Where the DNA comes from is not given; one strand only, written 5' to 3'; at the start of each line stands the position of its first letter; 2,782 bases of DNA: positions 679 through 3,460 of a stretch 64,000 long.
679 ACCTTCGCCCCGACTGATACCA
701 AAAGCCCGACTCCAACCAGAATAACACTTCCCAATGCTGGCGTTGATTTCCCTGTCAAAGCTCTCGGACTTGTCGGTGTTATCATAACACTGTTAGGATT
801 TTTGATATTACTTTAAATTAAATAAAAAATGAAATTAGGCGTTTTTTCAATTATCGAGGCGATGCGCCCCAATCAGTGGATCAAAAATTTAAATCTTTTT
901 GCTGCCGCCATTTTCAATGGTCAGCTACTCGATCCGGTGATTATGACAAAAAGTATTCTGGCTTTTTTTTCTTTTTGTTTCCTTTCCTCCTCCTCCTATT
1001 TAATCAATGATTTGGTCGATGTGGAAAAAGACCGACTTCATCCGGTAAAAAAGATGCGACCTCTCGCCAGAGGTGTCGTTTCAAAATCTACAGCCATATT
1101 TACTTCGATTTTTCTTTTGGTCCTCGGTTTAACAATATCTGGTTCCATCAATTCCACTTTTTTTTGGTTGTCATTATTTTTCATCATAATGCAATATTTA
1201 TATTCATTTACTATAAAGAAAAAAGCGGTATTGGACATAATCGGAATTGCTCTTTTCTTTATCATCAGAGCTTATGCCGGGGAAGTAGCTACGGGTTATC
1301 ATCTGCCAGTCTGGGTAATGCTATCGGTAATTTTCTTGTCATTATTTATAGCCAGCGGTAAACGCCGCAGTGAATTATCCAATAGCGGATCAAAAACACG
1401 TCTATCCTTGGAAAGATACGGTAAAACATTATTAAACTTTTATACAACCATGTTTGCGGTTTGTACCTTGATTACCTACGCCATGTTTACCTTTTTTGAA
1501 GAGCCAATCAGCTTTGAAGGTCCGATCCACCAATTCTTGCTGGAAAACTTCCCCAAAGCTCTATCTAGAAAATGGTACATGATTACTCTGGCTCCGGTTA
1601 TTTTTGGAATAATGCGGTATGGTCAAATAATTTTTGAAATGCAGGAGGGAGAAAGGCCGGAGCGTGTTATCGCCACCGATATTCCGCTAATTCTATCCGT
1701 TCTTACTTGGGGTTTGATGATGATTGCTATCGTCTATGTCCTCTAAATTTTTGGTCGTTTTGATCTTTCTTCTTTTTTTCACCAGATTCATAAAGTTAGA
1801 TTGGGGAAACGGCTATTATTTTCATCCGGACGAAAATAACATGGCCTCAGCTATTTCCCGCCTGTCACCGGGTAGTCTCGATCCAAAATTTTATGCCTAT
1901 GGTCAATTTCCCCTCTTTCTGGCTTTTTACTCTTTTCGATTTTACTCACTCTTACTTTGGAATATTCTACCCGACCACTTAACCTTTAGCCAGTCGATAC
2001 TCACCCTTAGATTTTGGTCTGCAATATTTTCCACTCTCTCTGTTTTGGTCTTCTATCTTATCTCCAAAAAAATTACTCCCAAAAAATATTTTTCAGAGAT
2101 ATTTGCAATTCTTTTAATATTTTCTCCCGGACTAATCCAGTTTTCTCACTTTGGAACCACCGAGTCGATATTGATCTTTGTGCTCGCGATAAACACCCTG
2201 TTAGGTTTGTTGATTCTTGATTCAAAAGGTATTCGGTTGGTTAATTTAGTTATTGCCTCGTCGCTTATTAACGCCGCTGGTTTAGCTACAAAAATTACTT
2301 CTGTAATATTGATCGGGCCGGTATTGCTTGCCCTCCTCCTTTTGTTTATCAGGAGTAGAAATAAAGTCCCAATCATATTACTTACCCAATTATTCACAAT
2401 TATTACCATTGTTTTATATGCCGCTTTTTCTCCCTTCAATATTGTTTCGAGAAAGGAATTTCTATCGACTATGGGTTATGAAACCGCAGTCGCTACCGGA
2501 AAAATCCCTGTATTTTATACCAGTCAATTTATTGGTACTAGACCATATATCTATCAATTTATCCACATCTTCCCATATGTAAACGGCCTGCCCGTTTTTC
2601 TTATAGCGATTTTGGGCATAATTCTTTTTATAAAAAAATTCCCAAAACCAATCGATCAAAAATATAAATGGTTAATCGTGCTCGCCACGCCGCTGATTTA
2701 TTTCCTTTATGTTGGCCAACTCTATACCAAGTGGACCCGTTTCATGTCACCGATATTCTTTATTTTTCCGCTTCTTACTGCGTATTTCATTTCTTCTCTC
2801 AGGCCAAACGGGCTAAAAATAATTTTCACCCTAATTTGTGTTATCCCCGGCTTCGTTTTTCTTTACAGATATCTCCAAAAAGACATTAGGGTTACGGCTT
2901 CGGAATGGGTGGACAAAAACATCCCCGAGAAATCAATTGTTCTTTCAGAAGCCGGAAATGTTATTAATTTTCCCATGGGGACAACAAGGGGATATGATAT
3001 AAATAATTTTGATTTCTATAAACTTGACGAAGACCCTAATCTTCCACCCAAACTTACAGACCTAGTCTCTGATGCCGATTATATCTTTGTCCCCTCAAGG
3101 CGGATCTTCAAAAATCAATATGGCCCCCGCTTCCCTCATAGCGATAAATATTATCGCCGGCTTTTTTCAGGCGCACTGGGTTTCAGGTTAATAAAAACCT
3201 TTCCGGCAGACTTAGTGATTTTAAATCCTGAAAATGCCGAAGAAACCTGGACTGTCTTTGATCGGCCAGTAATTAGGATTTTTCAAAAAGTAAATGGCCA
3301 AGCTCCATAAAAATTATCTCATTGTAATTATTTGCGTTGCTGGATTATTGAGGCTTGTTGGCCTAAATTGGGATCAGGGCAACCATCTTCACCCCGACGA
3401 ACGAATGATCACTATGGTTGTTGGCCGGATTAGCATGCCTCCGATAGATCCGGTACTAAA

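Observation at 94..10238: Lipid-linked pentose donor plus GT-C glycosyltransferase cluster next to a Pro/Thr-repeat secreted protein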

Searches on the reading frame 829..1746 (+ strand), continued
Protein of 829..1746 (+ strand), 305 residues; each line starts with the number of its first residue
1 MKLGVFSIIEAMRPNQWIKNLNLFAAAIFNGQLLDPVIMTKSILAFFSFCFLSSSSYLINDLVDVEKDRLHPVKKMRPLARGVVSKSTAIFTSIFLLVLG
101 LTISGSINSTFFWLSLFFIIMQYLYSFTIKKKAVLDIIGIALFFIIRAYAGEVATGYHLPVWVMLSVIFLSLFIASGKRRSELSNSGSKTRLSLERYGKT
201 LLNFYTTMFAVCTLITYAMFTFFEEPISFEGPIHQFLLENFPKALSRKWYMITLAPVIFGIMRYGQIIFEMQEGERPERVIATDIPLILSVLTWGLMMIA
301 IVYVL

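Call 39: search_solved_structures(query=window:829-1746:+, max_evalue=0.001, show_alignments=2)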
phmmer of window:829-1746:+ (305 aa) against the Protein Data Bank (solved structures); distinct sequences matched with E-value up to 0.001: 4.
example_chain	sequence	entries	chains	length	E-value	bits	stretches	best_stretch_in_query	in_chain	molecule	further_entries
8j8j_D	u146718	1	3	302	8.8e-38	133.7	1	6-224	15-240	Decaprenyl-phosphate phosphoribosyltransferase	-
8j8k_A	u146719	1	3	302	2.7e-28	102.6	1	6-224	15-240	Decaprenyl-phosphate phosphoribosyltransferase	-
4tq3_A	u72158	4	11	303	7e-12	48.7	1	9-172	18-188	Prenyltransferase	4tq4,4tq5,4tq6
6m31_A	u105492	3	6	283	2.3e-08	37.2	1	38-215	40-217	Digeranylgeranylglyceryl phosphate synthase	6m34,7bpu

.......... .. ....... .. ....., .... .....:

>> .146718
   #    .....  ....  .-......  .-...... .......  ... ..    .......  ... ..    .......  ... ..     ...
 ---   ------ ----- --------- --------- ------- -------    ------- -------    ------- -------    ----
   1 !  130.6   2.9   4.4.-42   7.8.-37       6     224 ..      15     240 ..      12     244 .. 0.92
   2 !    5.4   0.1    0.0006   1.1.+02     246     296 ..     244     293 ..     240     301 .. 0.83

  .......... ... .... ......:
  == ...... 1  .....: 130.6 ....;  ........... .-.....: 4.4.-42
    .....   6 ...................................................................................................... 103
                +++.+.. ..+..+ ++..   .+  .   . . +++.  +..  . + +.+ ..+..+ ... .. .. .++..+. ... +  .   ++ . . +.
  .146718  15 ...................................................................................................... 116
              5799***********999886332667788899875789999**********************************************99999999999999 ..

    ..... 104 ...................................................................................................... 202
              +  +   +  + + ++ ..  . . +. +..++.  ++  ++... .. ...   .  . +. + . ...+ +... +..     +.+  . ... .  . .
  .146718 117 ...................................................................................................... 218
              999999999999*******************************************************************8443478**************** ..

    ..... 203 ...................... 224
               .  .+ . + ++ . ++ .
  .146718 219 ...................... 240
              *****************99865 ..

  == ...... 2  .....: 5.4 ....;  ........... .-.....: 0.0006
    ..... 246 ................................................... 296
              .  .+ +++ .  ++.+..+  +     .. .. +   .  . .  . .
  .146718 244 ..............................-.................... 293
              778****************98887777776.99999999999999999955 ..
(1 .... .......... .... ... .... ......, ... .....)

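Call 70: search_protein_families(library=pfam, proteins=[L066:7923-9464:+, L066:10889-12175:+, L066:12172-12528:+, L066:12561-13754:+, L020:3442-4668:+, L020:9968-10504:-, L010:14956-16092:-, L010:14163-14981:-, L010:16025-16606:-], max_evalue=0.01)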
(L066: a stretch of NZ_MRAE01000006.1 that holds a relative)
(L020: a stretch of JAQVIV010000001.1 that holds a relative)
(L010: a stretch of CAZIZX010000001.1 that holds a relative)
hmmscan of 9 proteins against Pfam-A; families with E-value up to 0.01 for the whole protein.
L066:7923-9464:+ (513 aa): 4 families
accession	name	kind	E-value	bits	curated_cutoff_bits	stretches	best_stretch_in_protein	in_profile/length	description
PF12072.13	RNase_Y_N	-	3.3e-69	232.8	32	1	6-198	2-201/201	RNase Y N-terminal region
PF01966.28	HD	-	2.4e-20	73.4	22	1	329-421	1-115/116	HD domain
PF00013.35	KH_1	-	1.9e-07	31.2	21.5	1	207-264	4-65/66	KH domain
PF08668.18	HDOD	-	0.00077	19.4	22.9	0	328-368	94-135/196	HDOD domain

L066:10889-12175:+ (428 aa): 0 families

L066:12172-12528:+ (118 aa): 3 families
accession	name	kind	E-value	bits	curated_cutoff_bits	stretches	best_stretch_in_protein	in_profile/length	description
PF00892.27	EamA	-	1.4e-09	38.8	28.2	1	48-116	66-134/135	EamA-like transporter family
PF00893.25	Multi_Drug_Res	-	1.5e-06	29.1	23.7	1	42-108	26-93/93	Small Multidrug Resistance protein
PF21165.2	FGFR3_TM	-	0.0021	18.2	27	1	50-66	2-18/25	Fibroblast growth factor receptor 3 transmembrane domain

L066:12561-13754:+ (397 aa): 7 families
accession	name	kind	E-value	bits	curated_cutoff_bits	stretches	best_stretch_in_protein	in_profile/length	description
PF00155.27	Aminotran_1_2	-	2.7e-80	270.7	19.7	1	31-389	2-361/361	Aminotransferase class I and II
PF01041.23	DegT_DnrJ_EryC1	-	6.5e-10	39.2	19.8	1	93-202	43-145/360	DegT/DnrJ/EryC1/StrS aminotransferase family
PF12897.13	Asp_aminotransf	-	6.8e-05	22.3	27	1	167-331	177-352/421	Aspartate amino-transferase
PF01053.26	Cys_Met_Meta_PP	-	9.4e-05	21.6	27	1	151-203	125-174/381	Cys/Met metabolism PLP-dependent enzyme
PF00202.27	Aminotran_3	-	0.00011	21.5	30.5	1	143-204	170-232/403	Aminotransferase class-III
PF01212.27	Beta_elim_lyase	-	0.00035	20.4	27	1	52-202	18-168/288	Beta-eliminating lyase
PF00266.25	Aminotran_5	-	0.0013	18.2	21.5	1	91-202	62-175/371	Aminotransferase class-V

L020:3442-4668:+ (408 aa): 3 families
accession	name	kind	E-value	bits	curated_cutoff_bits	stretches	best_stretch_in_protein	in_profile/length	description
PF13450.12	NAD_binding_8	-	2.4e-12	47.4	21.9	1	8-73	1-68/68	NAD(P)-binding Rossmann-like domain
PF01593.30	Amino_oxidase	-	1.8e-10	41.2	19.8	1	13-268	1-298/443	Flavin containing amine oxidoreductase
PF01266.30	DAO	-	0.00017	21.6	27.9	1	5-38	1-35/353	FAD dependent oxidoreductase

L020:9968-10504:- (178 aa): 1 family
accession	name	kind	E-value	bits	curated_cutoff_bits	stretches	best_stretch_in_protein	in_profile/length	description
PF06189.17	5-nucleotidase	-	0.0024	17.1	28.2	0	116-162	249-295/302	5'-nucleotidase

L010:14956-16092:- (378 aa): 5 families
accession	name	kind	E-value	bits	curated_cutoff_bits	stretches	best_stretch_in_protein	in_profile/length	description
PF00534.26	Glycos_transf_1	-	1.8e-26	93.1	26.4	1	190-350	3-161/172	Glycosyl transferases group 1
PF13692.12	Glyco_trans_1_4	-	2.3e-25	90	27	1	203-347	3-142/142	Glycosyl transferases group 1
PF20706.3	GT4-conflict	-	6.4e-07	29.1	26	1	199-316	195-316/385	Family 4 Glycosyltransferase in conflict systems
PF13439.12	Glyco_transf_4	-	4.5e-06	27.2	28.5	1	15-161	2-147/170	Glycosyltransferase Family 4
PF13579.12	Glyco_trans_4_4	-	0.0028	18.5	29.7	1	15-61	1-46/158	Glycosyl transferase 4-like domain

L010:14163-14981:- (272 aa): 17 families
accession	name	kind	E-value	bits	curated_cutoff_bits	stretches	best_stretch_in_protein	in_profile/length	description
PF08241.18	Methyltransf_11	-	8e-25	87.8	21.2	1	40-133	1-95/95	Methyltransferase domain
PF13847.12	Methyltransf_31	-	2e-20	73.4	27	1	34-142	2-118/145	Methyltransferase domain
PF13649.12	Methyltransf_25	-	4.7e-20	72.5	27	1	40-129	2-97/97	Methyltransferase domain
PF13489.12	Methyltransf_23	-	1.8e-17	64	27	1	33-195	20-163/164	Methyltransferase domain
PF08242.18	Methyltransf_12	-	4.3e-15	56.7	30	1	40-131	1-98/98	Methyltransferase domain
PF01209.24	Ubie_methyltran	-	2e-14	54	20.1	1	10-133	25-151/233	ubiE/COQ5 methyltransferase family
PF02353.26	CMAS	-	1.4e-05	25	27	1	15-133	42-164/273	Mycolic acid cyclopropane synthetase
PF07021.18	MetW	-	1.7e-05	25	21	1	36-140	14-114/193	Methionine biosynthesis protein MetW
PF05401.17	NodS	-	1.8e-05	25.1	24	1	21-137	29-148/201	Nodulation protein S (NodS)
PF00891.24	Methyltransf_2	-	5e-05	23.2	22.3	1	27-133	54-164/210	O-methyltransferase domain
PF05148.21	Methyltransf_8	-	0.00068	20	27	1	83-133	107-156/219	Hypothetical methyltransferase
PF20922.3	Anamorsin_N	-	0.0011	19.2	27.1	1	89-136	42-90/163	Anamorsin, N-terminal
PF01728.25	FtsJ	-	0.0014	19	24.1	1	21-99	2-85/181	FtsJ-like methyltransferase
PF08003.17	Methyltransf_9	-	0.0016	17.9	23.8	1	29-133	109-217/315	Protein of unknown function (DUF1698)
PF05219.18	DREV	-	0.0025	17.4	26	1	33-159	92-204/265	DREV methyltransferase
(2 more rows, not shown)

L010:16025-16606:- (193 aa): 0 families

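Call 97: search_protein_families(library=pfam, proteins=[L001:5121-6398:+, L001:6443-7963:+, L001:3658-4227:+, L001:4224-4877:+], max_evalue=1)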
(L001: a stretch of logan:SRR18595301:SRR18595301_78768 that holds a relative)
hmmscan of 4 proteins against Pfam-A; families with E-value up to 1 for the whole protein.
L001:5121-6398:+ (425 aa): 4 families
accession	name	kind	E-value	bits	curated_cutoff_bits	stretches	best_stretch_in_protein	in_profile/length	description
PF19077.6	Big_13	-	0.00033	21.5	27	1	269-323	28-83/102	Bacterial Ig-like domain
PF00041.27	fn3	-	0.0033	18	25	1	43-116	3-79/84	Fibronectin type III domain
PF09458.16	H_lectin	-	0.027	15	24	1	24-65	16-54/67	H-type lectin domain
PF16656.11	Pur_ac_phosph_N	-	0.2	12.7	30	1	74-117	55-92/93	Purple acid Phosphatase, N-terminal domain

L001:6443-7963:+ (506 aa): 0 families

L001:3658-4227:+ (189 aa): 3 families
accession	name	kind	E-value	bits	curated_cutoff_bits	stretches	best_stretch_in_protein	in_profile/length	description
PF05137.18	PilN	-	0.00014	22.2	22.8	1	106-174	5-67/78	Fimbrial assembly protein (PilN)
PF22583.2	UPF0425_C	-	0.017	15.4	27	1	108-147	5-44/70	UPF0425 C-terminal domain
PF12108.13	SF3a60_bindingd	-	0.066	13.6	22.3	1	85-96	13-24/27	Splicing factor SF3a60 binding domain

L001:4224-4877:+ (217 aa): 1 family
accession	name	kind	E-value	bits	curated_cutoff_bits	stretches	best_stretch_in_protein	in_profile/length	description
PF04350.18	PilO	-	0.0043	17.6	22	1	65-209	12-142/145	Pilus assembly protein, PilO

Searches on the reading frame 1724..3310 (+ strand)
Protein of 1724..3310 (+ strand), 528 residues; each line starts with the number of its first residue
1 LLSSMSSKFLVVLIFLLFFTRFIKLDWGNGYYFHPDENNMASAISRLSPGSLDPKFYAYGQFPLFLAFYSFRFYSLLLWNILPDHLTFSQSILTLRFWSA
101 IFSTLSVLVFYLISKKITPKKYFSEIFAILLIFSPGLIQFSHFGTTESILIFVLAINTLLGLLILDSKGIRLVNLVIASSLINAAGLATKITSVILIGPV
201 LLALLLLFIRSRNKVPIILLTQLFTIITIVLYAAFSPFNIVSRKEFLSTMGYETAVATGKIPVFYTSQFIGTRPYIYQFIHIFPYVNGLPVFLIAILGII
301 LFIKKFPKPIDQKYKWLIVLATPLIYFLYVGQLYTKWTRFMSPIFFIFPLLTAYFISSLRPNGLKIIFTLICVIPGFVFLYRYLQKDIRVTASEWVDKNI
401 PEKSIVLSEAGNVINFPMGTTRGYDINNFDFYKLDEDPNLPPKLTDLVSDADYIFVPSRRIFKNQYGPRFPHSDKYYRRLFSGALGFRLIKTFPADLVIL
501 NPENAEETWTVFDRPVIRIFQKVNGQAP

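Call 3: search_protein_families(library=pfam, proteins=[window:1724-3310:+], max_evalue=0.01)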
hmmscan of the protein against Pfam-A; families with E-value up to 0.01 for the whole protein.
window:1724-3310:+ (528 aa): 1 family
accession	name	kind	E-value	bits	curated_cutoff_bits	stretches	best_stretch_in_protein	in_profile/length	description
PF02366.24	PMT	-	0.00053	20.1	22.7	1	12-229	2-228/245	Dolichyl-phosphate-mannose-protein mannosyltransferase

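Call 4: search_protein_families(library=ncbifam, proteins=[window:1724-3310:+], max_evalue=0.01)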
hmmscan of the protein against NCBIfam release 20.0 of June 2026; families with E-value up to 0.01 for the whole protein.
window:1724-3310:+ (528 aa): 0 families
